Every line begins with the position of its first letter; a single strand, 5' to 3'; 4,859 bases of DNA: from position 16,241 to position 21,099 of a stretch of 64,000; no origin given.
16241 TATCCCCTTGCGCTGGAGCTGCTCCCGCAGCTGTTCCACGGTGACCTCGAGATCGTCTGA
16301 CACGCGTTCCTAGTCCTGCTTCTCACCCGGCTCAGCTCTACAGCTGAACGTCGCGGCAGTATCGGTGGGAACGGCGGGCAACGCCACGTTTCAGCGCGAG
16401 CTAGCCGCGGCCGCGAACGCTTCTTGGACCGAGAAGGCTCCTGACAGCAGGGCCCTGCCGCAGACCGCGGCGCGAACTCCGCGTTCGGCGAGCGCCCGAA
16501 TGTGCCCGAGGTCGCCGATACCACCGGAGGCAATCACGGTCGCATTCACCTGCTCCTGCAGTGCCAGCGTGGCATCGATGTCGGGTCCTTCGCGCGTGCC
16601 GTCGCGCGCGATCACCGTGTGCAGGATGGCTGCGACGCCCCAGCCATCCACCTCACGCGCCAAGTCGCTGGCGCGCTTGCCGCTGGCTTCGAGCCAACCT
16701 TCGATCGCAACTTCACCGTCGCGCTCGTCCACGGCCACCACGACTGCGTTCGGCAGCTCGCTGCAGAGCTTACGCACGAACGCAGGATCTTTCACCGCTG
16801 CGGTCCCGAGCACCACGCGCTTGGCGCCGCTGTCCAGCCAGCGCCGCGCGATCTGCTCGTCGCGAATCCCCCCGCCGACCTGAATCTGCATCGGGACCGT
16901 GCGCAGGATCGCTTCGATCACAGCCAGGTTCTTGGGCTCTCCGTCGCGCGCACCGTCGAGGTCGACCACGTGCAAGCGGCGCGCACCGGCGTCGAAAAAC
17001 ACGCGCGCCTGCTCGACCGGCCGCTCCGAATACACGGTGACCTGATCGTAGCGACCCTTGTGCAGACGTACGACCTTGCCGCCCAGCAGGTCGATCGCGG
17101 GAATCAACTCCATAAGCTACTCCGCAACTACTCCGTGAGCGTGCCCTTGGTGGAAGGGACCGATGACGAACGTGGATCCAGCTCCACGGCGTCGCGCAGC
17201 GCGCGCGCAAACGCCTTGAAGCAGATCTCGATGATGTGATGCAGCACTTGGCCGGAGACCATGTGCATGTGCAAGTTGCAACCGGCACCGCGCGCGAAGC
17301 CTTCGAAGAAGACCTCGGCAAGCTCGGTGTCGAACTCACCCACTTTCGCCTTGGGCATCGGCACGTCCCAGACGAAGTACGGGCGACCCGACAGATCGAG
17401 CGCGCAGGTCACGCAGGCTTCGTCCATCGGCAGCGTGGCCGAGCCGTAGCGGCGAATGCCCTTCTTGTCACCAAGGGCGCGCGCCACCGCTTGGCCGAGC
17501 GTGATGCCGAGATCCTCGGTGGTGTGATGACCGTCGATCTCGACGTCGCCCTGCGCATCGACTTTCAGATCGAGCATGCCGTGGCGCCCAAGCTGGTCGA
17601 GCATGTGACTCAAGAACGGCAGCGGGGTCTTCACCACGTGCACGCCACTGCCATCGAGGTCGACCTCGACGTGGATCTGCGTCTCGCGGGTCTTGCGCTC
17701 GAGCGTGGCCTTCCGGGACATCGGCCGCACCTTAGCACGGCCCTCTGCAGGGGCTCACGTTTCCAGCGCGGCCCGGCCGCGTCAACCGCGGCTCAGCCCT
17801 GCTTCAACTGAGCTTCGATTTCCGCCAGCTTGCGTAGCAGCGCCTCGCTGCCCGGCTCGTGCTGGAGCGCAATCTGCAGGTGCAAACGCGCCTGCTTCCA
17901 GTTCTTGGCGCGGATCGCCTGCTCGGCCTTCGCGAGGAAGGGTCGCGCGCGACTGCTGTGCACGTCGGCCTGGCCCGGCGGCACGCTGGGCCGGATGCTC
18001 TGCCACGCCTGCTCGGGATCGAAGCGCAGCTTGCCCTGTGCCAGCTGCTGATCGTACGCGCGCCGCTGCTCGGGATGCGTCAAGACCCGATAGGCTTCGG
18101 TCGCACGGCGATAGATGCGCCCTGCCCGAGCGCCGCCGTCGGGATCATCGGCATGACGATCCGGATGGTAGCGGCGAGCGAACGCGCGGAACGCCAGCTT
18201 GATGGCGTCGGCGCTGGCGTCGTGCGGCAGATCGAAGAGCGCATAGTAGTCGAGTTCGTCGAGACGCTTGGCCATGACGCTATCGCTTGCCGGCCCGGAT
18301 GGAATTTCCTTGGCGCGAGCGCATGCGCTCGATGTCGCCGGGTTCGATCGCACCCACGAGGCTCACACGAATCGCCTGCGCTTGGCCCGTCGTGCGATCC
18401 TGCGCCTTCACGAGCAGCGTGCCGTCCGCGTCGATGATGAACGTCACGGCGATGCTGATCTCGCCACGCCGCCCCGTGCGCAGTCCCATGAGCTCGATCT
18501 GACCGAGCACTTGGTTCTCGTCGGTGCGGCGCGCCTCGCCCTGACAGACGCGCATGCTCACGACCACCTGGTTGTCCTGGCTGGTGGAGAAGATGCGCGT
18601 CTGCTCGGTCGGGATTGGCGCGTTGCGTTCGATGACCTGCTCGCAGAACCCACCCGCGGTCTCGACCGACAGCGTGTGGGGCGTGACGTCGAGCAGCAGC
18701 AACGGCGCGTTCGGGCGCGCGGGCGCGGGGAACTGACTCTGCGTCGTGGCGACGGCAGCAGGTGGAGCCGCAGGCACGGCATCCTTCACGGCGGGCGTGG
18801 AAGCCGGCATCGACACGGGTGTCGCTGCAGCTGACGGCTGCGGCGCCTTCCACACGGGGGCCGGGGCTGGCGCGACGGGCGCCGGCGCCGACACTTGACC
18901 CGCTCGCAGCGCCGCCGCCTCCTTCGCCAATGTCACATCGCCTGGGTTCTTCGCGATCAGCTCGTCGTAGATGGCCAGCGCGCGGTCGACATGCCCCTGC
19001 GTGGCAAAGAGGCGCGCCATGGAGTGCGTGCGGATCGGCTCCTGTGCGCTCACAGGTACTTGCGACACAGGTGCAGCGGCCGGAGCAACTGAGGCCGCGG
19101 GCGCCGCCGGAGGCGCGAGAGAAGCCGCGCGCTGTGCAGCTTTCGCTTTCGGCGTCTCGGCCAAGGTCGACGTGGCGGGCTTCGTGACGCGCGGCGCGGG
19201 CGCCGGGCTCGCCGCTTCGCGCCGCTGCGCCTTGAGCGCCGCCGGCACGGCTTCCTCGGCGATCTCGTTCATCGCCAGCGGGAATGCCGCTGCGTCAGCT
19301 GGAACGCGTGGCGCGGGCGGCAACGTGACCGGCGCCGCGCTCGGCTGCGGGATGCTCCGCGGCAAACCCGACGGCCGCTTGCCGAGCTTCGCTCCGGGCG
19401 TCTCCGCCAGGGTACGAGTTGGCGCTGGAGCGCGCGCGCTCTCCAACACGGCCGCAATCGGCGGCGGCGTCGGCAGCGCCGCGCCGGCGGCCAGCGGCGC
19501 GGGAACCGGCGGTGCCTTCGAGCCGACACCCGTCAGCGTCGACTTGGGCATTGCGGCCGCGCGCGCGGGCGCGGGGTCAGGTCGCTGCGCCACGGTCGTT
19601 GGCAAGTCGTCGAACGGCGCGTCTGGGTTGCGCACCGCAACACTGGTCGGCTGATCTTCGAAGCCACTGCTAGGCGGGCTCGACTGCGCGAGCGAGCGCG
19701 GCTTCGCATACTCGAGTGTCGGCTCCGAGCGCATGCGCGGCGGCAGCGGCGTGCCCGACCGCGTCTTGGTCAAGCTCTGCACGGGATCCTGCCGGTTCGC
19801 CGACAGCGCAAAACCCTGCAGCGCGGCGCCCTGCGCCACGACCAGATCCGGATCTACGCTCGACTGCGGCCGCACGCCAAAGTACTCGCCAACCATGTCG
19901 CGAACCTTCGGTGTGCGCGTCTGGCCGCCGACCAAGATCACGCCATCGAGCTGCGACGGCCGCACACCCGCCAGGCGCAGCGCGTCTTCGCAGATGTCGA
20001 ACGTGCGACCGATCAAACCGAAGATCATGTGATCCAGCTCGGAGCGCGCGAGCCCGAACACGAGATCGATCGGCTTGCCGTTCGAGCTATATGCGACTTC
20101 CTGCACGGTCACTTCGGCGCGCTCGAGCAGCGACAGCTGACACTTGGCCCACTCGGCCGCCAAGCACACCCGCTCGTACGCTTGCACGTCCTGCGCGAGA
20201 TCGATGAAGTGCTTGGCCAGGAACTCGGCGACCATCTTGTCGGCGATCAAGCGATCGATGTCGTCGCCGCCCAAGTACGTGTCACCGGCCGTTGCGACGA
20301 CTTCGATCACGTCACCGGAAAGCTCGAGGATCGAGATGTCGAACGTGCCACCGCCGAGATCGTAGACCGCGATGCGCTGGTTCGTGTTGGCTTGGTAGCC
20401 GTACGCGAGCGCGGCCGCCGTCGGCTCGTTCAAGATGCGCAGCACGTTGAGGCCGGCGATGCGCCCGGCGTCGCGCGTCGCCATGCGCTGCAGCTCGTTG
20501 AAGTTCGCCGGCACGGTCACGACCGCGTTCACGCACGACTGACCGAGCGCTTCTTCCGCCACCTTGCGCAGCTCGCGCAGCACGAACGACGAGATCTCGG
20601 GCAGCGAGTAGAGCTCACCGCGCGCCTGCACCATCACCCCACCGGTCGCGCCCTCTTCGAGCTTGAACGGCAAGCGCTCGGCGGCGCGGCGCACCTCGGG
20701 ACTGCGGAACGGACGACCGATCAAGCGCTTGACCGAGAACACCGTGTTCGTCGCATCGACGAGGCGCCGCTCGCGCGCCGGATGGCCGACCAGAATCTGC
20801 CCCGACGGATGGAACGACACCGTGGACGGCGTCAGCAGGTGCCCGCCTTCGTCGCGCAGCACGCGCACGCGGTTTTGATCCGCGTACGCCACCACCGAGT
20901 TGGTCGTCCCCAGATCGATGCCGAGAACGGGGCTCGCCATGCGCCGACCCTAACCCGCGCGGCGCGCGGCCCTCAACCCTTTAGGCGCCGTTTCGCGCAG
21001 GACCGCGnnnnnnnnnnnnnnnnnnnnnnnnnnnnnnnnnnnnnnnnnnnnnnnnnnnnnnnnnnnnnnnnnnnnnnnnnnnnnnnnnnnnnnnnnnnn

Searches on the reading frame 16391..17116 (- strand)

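Call 62: search_protein_families(library=pfam, proteins=[window:16391-17116:-], max_evalue=0.00001)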
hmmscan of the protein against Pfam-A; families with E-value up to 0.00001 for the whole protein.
window:16391-17116:- (241 aa): 2 families
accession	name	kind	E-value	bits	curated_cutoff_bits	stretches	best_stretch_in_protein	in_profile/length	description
PF00977.27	His_biosynth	-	1.3e-77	260.7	23.6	1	4-228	2-227/228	Histidine biosynthesis protein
PF01207.24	Dus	-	1.2e-08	34.9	20.4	0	57-116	166-226/311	Dihydrouridine synthase (Dus)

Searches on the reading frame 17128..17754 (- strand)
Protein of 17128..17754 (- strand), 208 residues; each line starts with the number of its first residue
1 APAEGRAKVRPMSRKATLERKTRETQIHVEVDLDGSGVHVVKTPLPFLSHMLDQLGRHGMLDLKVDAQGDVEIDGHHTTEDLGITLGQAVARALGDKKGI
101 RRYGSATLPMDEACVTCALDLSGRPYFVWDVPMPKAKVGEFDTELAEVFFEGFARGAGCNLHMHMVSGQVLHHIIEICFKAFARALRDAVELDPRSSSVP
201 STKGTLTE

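Call 62: search_protein_families(library=pfam, proteins=[window:17128-17754:-], max_evalue=0.00001)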
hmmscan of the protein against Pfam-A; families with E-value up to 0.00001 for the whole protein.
window:17128-17754:- (208 aa): 1 family
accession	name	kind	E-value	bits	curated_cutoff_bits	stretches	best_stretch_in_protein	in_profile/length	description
PF00475.24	IGPD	-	3.8e-62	209.1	27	1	43-186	1-144/144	Imidazoleglycerol-phosphate dehydratase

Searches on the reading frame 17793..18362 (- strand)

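Call 62: search_protein_families(library=pfam, proteins=[window:17793-18362:-], max_evalue=0.00001)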
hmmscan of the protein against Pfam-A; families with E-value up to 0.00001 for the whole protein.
window:17793-18362:- (189 aa): 1 family
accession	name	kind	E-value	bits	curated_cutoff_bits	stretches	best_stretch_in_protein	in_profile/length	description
PF00226.36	DnaJ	-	5.7e-15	55.6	27.8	1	38-104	1-63/63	DnaJ domain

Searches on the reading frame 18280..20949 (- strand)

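Call 62: search_protein_families(library=pfam, proteins=[window:18280-20949:-], max_evalue=0.00001)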
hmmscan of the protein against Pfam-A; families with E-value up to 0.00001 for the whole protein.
window:18280-20949:- (889 aa): 2 families
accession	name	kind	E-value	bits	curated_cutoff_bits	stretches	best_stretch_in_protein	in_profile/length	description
PF00012.26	HSP70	-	3.9e-157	524.5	20.6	2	8-386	1-379/599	Hsp70 protein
PF06723.19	MreB_Mbl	-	3.4e-13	49.6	27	1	126-224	80-179/327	MreB/Mbl protein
